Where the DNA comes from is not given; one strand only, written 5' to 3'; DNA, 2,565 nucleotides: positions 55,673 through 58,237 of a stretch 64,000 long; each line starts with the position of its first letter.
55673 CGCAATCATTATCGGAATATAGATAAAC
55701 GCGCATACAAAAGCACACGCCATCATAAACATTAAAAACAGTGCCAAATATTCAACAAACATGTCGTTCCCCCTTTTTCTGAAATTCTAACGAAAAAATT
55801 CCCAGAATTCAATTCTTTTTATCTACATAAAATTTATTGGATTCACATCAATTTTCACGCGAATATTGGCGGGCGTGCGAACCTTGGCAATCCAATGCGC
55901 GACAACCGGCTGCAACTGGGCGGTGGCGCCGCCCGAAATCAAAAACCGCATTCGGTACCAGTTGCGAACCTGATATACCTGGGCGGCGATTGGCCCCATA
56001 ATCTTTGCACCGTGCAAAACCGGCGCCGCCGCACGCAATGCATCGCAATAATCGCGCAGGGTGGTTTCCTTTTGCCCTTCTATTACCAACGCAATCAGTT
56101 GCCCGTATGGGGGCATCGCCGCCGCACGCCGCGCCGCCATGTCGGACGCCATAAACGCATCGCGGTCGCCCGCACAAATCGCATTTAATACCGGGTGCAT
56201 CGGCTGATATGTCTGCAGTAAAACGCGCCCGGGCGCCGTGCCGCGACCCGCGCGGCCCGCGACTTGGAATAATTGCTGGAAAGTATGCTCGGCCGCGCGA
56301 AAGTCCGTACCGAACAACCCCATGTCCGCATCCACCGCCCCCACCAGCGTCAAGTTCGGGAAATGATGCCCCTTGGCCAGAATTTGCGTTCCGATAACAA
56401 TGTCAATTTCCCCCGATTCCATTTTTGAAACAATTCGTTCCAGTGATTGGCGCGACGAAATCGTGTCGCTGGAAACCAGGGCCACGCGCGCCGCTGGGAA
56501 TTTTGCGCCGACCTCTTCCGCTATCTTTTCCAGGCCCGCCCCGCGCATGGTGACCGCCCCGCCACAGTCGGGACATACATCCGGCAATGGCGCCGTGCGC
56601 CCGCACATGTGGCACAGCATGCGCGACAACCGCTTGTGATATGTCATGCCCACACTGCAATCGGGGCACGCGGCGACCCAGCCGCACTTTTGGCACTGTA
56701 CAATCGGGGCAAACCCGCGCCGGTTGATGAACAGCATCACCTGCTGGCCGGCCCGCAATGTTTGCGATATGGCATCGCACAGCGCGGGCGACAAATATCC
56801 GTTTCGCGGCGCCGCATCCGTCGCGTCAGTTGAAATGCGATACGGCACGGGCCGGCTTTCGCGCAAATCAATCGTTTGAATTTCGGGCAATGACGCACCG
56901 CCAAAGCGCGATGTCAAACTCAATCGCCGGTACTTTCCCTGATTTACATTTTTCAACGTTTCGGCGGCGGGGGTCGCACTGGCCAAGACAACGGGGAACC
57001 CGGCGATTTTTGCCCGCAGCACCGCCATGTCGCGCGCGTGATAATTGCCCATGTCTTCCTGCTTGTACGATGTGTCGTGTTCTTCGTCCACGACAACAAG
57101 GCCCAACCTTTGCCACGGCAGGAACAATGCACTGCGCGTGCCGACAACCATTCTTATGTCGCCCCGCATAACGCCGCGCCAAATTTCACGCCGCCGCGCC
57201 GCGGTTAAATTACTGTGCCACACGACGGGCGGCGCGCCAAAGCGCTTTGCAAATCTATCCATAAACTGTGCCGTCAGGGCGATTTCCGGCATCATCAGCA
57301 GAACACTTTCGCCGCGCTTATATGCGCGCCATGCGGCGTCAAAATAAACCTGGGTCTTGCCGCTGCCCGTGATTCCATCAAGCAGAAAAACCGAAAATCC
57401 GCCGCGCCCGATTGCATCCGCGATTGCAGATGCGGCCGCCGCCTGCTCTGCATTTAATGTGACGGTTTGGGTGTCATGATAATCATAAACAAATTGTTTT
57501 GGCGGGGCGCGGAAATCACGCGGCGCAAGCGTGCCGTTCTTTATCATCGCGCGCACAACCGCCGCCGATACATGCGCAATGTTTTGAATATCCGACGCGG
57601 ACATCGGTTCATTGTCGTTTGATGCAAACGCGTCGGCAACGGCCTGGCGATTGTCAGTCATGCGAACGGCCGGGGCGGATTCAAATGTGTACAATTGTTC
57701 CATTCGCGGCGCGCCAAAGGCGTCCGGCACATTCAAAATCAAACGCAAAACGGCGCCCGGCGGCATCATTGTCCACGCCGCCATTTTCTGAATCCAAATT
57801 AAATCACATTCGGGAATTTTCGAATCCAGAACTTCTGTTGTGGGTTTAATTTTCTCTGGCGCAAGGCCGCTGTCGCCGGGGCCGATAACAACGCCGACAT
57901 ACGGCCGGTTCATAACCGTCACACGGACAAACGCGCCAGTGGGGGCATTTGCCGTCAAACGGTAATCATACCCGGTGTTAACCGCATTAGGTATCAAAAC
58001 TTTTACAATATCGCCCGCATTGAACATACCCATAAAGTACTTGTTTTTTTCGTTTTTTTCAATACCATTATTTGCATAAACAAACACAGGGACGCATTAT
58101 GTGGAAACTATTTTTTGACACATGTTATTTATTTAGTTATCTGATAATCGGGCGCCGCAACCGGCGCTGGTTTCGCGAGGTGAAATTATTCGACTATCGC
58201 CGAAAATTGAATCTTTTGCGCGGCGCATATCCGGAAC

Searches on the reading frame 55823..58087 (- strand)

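Call 10: search_protein_families(library=pfam, proteins=[window:55823-58087:-])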
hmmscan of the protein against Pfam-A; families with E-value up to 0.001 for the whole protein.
window:55823-58087:- (754 aa): 6 families
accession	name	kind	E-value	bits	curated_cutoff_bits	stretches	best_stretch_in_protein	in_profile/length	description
PF00270.35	DEAD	-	3.1e-17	63.2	26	1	233-380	16-166/167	DEAD/DEAH box helicase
PF18074.6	PriA_C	-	1.6e-14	54.9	26.9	1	660-750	1-95/95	Primosomal protein N C-terminal domain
PF04851.21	ResIII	-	1.5e-11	45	22.5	1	209-343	2-141/164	Type III restriction enzyme, res subunit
PF17764.6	PriA_3primeBD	-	5.8e-10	39.3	22.7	1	29-118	1-95/96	3'DNA-binding domain (3'BD)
PF18319.7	Zn_ribbon_PriA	-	2.6e-09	37.3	26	1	474-500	1-27/27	PriA DNA helicase Cys-rich region (CRR) domain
PF00271.37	Helicase_C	-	2.6e-08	34.5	23.5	1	546-615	51-108/110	Helicase conserved C-terminal domain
